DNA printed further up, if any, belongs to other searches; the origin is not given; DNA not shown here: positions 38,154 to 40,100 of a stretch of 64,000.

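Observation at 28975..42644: Complete Tad/Flp pilus locus with two Flp pilin genes packed against two GT-C (GT87-like) glycosyltransferases: candidate dedicated pilin-glycosylation module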

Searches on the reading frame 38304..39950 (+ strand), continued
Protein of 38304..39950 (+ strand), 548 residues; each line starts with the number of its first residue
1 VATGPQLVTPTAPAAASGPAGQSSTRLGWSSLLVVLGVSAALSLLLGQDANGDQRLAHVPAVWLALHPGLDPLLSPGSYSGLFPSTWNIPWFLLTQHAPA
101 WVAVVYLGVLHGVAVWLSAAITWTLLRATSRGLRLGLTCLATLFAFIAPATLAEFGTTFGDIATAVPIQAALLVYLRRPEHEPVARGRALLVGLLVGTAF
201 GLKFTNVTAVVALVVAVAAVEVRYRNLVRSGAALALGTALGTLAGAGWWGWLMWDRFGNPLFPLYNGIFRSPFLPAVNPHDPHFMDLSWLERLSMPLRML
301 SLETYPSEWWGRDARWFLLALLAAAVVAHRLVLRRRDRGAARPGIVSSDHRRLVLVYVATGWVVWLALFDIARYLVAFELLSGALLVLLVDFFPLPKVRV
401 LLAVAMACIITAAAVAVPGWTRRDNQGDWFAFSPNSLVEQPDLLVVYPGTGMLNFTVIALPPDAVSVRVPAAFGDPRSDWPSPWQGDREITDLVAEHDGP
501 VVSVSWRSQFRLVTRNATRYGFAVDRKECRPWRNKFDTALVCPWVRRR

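Call 76: find_encoding_contigs(protein=P0177, flank=8000, max_places=2)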
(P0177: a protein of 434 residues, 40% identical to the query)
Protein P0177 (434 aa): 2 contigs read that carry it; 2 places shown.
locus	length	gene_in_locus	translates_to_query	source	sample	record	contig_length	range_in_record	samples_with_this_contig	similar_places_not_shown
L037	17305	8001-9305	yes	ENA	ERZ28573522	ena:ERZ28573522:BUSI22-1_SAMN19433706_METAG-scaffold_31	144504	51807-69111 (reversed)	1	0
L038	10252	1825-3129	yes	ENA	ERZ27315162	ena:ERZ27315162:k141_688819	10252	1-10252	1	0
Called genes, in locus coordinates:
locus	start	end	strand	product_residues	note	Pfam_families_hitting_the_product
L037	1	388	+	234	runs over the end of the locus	PF16976:RcpC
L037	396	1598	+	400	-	PF01656:CbiA, PF10609:ParA, PF13614:AAA_31 (weak)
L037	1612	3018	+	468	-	PF00437:T2SSE, PF27713:UCP018868 (weak)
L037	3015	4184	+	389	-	PF00482:T2SSF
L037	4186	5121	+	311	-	PF00482:T2SSF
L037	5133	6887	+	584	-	PF07730:HisKA_3 (weak), PF02518:HATPase_c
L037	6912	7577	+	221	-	PF00072:Response_reg, PF00196:GerE, PF08281:Sigma70_r4_2 (weak)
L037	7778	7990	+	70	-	PF04964:Flp_Fap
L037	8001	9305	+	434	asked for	-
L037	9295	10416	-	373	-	PF20706:GT4-conflict (weak), PF13439:Glyco_transf_4, PF00534:Glycos_transf_1, PF13692:Glyco_trans_1_4, PF13524:Glyco_trans_1_2 (weak)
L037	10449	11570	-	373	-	PF00877:NLPC_P60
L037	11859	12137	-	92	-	-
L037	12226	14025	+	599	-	PF00929:RNase_T, PF01541:GIY-YIG (weak), PF27096:UvrC_M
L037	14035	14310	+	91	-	PF01037:AsnC_trans_reg, PF22482:AsnC_trans_reg_3 (weak)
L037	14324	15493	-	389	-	PF14870:PSII_BNR (faint), PF02012:BNR (faint), PF15902:Sortilin-Vps10 (faint)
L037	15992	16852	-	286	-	PF00591:Glycos_transf_3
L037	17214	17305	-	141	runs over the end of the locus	-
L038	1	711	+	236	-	?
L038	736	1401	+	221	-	PF00072:Response_reg, PF00196:GerE, PF08281:Sigma70_r4_2 (weak)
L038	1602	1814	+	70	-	PF04964:Flp_Fap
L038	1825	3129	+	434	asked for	-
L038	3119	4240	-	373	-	PF20706:GT4-conflict (weak), PF13439:Glyco_transf_4, PF00534:Glycos_transf_1, PF13692:Glyco_trans_1_4, PF13524:Glyco_trans_1_2 (weak)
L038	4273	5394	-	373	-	PF00877:NLPC_P60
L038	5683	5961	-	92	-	-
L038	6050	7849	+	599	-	PF00929:RNase_T, PF01541:GIY-YIG (weak), PF27096:UvrC_M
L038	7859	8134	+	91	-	PF01037:AsnC_trans_reg, PF22482:AsnC_trans_reg_3 (weak)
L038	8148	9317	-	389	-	PF14870:PSII_BNR (faint), PF02012:BNR (faint), PF15902:Sortilin-Vps10 (faint)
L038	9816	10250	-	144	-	?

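Call 90: fold_search(model_id=the predicted structure, library=pdb)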
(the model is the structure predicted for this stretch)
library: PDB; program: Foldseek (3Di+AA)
matches with E <= 10: 390; with E <= 0.001: 2
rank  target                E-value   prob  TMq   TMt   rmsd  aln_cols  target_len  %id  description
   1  5f15                  3.0e-04  1.00  0.48  0.49   8.8       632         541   13  Crystal Structure of ArnT from Cupriavidus metallidurans bound to Undecaprenyl phosphate (released 2016-02-17)
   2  9s6u_A                5.6e-04  1.00  0.47  0.47   8.7       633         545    9  Ternary cryo-EM structure of human ALG9 with Dol25-PP-GlcNAc2Man8, Dol25-P-Man and Fab (released 2026-03-18)
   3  9s6t_A                1.0e-03  1.00  0.36  0.39  12.6       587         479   10  Ternary cryo-EM structure of chicken ALG12 with Dol25-PP-GlcNAc2Man7, Dol25-P-Man, and Fab (released 2026-03-18)
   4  9s6s_A                2.2e-03  1.00  0.46  0.46   9.1       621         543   11  Ternary cryo-EM structure of human ALG9 with Dol25-PP-GlcNAc2Man6, Dol25-P-Man and Fab (released 2026-03-18)
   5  7bvh_A                1.4e-02  1.00  0.35  0.21  10.1       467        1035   14  Crystal structure of arabinosyltransferase EmbC2-AcpM2 complex from Mycobacterium smegmatis complexed with di-arabinos (released 2020-04-29)
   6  8if8_B                1.8e-02  1.00  0.44  0.40   9.5       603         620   12  Arabinosyltransferase AftA (released 2023-05-31)
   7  3wak                  2.1e-02  0.99  0.43  0.30  13.8       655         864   12  Crystal structure of the Archaeoglobus fulgidus oligosaccharyltransferase (O29867_ARCFU) in the apo form (released 2013-10-30)
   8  8if8_C                2.5e-02  0.97  0.34  0.32  15.5       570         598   11  Arabinosyltransferase AftA (released 2023-05-31)
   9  6ezn_F                2.8e-02  1.00  0.45  0.39  13.1       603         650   13  Cryo-EM structure of the yeast oligosaccharyltransferase (OST) complex (released 2018-01-17)
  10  6wby                  3.0e-02  0.99  0.44  0.23  11.1       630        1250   15  Single-Particle Cryo-EM Structure of Arabinofuranosyltransferase AftD from Mycobacteria, Mutant R1389S Class 2 (released 2020-05-13)
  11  7bvc_B                3.9e-02  1.00  0.38  0.22   6.9       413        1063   14  Cryo-EM structure of Mycobacterium smegmatis arabinosyltransferase EmbA-EmbB-AcpM2 in complex with ethambutol (released 2020-04-29)
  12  9s6r_A                3.9e-02  1.00  0.37  0.50  10.2       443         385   12  Ternary cryo-EM structure of yeast ALG3 with Dol25-PP-GlcNAc2Man5, Dol25-P-Man, and Fab (released 2026-03-18)
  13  8agb_A                5.5e-02  0.99  0.44  0.39  12.9       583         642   13  Structure of yeast oligosaccharylransferase complex with lipid-linked oligosaccharide bound (released 2022-12-07)
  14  9e61_A                7.7e-02  0.99  0.30  0.23  10.9       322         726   13  Cryo-EM structure of Saccharomyces cerevisiae Pmt4 apo form (released 2025-10-15)
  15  6s7o_A                7.7e-02  0.98  0.45  0.40  12.5       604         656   12  Cryo-EM structure of human oligosaccharyltransferase complex OST-A (released 2019-12-18)
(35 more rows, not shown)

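Call 91: search_protein_families(library=pfam, alignment_id=A6, max_evalue=0.00001)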
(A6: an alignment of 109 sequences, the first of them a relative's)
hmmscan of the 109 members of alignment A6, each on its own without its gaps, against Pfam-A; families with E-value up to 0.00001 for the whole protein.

A. member 1, L001:4317-6647:+ (776 aa): 0 families

B. families by the number of members that match (of 109 scanned): 98 families (the first 25 are shown)
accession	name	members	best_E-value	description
PF00535.33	Glycos_transf_2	10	1.4e-36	Glycosyl transferase family 2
PF13641.12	Glyco_tranf_2_3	6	3e-11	Glycosyltransferase like family 2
PF08241.18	Methyltransf_11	5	9e-21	Methyltransferase domain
PF13489.12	Methyltransf_23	5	2.9e-16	Methyltransferase domain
PF13649.12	Methyltransf_25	5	3.4e-16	Methyltransferase domain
PF13847.12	Methyltransf_31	3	1e-09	Methyltransferase domain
PF00815.25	Histidinol_dh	2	7.8e-162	Histidinol dehydrogenase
PF03023.19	MurJ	2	5.9e-63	Lipid II flippase MurJ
PF04138.20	GtrA_DPMS_TM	2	1.3e-19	GtrA/DPMS, transmembrane domain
PF00114.24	Pilin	2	1.1e-15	Pilin (bacterial filament)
PF08242.18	Methyltransf_12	2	2.7e-15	Methyltransferase domain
PF12706.13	Lactamase_B_2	2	4.9e-13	Beta-lactamase superfamily domain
PF02112.21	PDEase_II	2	4.7e-11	cAMP phosphodiesterases class-II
PF07963.17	N_methyl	2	2e-10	Prokaryotic N-terminal methylation motif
PF00753.33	Lactamase_B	2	7e-09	Metallo-beta-lactamase superfamily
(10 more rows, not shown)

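Call 96: find_homologous_proteins(query=L035:5737-7746:+, max_evalue=0.001)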
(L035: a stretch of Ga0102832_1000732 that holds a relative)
Query L035:5737-7746:+ (669 aa): 78 proteins with E <= 0.001 among 8000 candidates.
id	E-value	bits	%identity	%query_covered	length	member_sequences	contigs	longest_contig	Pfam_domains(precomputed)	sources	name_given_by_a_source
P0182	0.0e+0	1461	100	97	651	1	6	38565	-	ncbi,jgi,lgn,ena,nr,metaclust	ncbi:MAG: glycosyltransferase 87 family protein [Proteobacteria bacterium]|nr:glycosyltransferase 87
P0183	1.3e-274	931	64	97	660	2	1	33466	-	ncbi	-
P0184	1.5e-256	871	64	93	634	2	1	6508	-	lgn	-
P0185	4.2e-249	846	62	94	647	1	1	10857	-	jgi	jgi:hypothetical protein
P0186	5.3e-174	598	48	94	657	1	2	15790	-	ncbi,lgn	-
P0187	4.1e-173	595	47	94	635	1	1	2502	-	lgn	-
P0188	3.3e-169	582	48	93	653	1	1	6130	-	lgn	-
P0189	4.2e-166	572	47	92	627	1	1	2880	-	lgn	-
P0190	1.7e-163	563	47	92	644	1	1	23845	-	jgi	jgi:hypothetical protein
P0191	5.6e-163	562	43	95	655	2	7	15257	-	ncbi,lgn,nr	ncbi:MAG: hypothetical protein LC119_02315 [Burkholderiales bacterium]|nr:hypothetical protein [Burk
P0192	8.6e-162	558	44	95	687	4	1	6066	-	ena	-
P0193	1.2e-161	557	45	92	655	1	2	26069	-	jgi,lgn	jgi:hypothetical protein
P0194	2.3e-160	553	44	94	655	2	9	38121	-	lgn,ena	-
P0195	6.4e-159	548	45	92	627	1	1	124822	-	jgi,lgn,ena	-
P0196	1.6e-158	547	43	95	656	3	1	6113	-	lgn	-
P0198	9.8e-158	544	43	94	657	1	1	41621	PF09594.17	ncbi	-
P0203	5.0e-153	529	44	96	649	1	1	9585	PF09594.17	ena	-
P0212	1.1e-146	508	43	93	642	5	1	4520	PF09594.17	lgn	-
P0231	1.2e-132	462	40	94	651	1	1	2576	PF09594.17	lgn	-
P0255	6.9e-28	115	36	48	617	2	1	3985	PF09594.17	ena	-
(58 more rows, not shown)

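Call 97: search_protein_families(library=pfam, proteins=[L024:8137-10050:+, L024:2613-4694:+, L024:910-2616:+, L024:10220-10825:+, L035:7719-8948:+, L034:2504-3724:+, L035:5737-7746:+, L034:5594-6823:+, L035:5234-5707:+, L034:1925-2440:+], max_evalue=0.001)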
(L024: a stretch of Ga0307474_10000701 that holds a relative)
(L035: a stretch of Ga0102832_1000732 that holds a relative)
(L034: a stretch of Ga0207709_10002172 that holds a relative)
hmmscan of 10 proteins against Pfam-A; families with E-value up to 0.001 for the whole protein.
L024:8137-10050:+ (637 aa): 23 families
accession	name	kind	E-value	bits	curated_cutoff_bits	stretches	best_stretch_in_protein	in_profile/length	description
PF13469.12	Sulfotransfer_3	-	1e-40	140.7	27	1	407-590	1-216/216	Sulfotransferase family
PF07719.23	TPR_2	-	9.2e-30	100.7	27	3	164-195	2-33/34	Tetratricopeptide repeat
PF00515.34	TPR_1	-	5.4e-29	99.2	27.8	2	164-196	2-34/34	Tetratricopeptide repeat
PF13414.12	TPR_11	-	1.6e-24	85.8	26.8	3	136-175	1-40/42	TPR repeat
PF13432.12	TPR_16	-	5.5e-23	81.5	32.7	3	236-296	2-62/65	Tetratricopeptide repeat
PF13181.12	TPR_8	-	1.1e-22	78.6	25.7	1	165-195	3-33/34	Tetratricopeptide repeat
PF14559.12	TPR_19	-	9.2e-21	74.4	25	3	139-197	1-59/68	Tetratricopeptide repeat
PF13431.12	TPR_17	-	1.5e-16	59.6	24.4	1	151-183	1-33/34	Tetratricopeptide repeat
PF13428.12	TPR_14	-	5.2e-15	54.9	23.5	0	203-238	7-42/44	Tetratricopeptide repeat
PF13374.12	TPR_10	-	2.9e-13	49.8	27.5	2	164-192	3-31/42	Tetratricopeptide repeat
PF13424.12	TPR_12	-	3.2e-13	50.1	30.1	1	139-193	13-75/77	Tetratricopeptide repeat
PF13176.12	TPR_7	-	2.3e-12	46.4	27.9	0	165-198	1-34/36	Tetratricopeptide repeat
PF00685.33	Sulfotransfer_1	-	1.8e-10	41.1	22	1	407-624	3-233/255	Sulfotransferase domain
PF12895.13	ANAPC3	-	4.4e-08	33.7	27.2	0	130-188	24-81/82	Anaphase-promoting complex, cyclosome, subunit 3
PF23914.1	TPR_CcmH_CycH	-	1.2e-07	32.1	42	1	169-264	56-154/158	Cytochrome c-type biogenesis protein H TPR domain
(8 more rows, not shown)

L024:2613-4694:+ (693 aa): 1 family
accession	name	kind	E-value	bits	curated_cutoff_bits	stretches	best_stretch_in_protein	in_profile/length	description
PF09594.16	GT87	-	7.4e-05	23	25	1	86-337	1-218/237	Glycosyltransferase family 87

L024:910-2616:+ (568 aa): 4 families
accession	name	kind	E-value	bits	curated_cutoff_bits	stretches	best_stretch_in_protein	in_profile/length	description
PF01593.30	Amino_oxidase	-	4.1e-12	46.5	19.8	1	53-377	2-282/443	Flavin containing amine oxidoreductase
PF13450.12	NAD_binding_8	-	4e-10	40.3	21.9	1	47-112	1-67/68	NAD(P)-binding Rossmann-like domain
PF01946.23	Thi4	-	0.00033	20.4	26.2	1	45-80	20-55/235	Thi4 family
PF01266.30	DAO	-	0.00097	19.2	27.9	0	46-82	3-39/353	FAD dependent oxidoreductase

L024:10220-10825:+ (201 aa): 2 families
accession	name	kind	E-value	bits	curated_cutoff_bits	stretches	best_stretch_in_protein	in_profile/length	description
PF00114.24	Pilin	-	4e-15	57.1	22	1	61-201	2-108/108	Pilin (bacterial filament)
PF07963.17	N_methyl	-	2.3e-10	40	21.2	1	27-52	2-27/27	Prokaryotic N-terminal methylation motif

L035:7719-8948:+ (409 aa): 1 family
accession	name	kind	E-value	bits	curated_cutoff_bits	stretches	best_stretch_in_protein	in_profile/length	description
PF00535.33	Glycos_transf_2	-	2.5e-23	83.3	23.3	1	23-181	1-163/168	Glycosyl transferase family 2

L034:2504-3724:+ (406 aa): 1 family
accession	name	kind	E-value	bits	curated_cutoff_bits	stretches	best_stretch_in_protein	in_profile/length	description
PF00535.33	Glycos_transf_2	-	1.5e-23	84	23.3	1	19-177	1-163/168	Glycosyl transferase family 2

L035:5737-7746:+ (669 aa): 1 family
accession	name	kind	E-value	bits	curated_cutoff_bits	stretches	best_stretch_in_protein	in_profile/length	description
PF09594.16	GT87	-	0.00096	19.4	25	1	103-351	8-219/237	Glycosyltransferase family 87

L034:5594-6823:+ (409 aa): 2 families
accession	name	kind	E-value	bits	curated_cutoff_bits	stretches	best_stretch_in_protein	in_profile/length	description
PF01041.23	DegT_DnrJ_EryC1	-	1e-95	321.5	19.8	1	58-404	8-359/360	DegT/DnrJ/EryC1/StrS aminotransferase family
PF01212.27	Beta_elim_lyase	-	0.00045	20.1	27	1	78-258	35-221/288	Beta-eliminating lyase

L035:5234-5707:+ (157 aa): 2 families
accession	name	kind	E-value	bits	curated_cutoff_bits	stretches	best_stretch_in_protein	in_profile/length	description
PF00114.24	Pilin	-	1.6e-14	55.2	22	1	38-157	2-108/108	Pilin (bacterial filament)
PF07963.17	N_methyl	-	1.5e-10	40.6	21.2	1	4-29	2-27/27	Prokaryotic N-terminal methylation motif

L034:1925-2440:+ (171 aa): 2 families
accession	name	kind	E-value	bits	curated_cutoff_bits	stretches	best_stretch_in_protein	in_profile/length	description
PF00114.24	Pilin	-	5.7e-16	59.8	22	1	42-170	1-108/108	Pilin (bacterial filament)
PF07963.17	N_methyl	-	2.6e-10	39.9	21.2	1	8-34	1-27/27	Prokaryotic N-terminal methylation motif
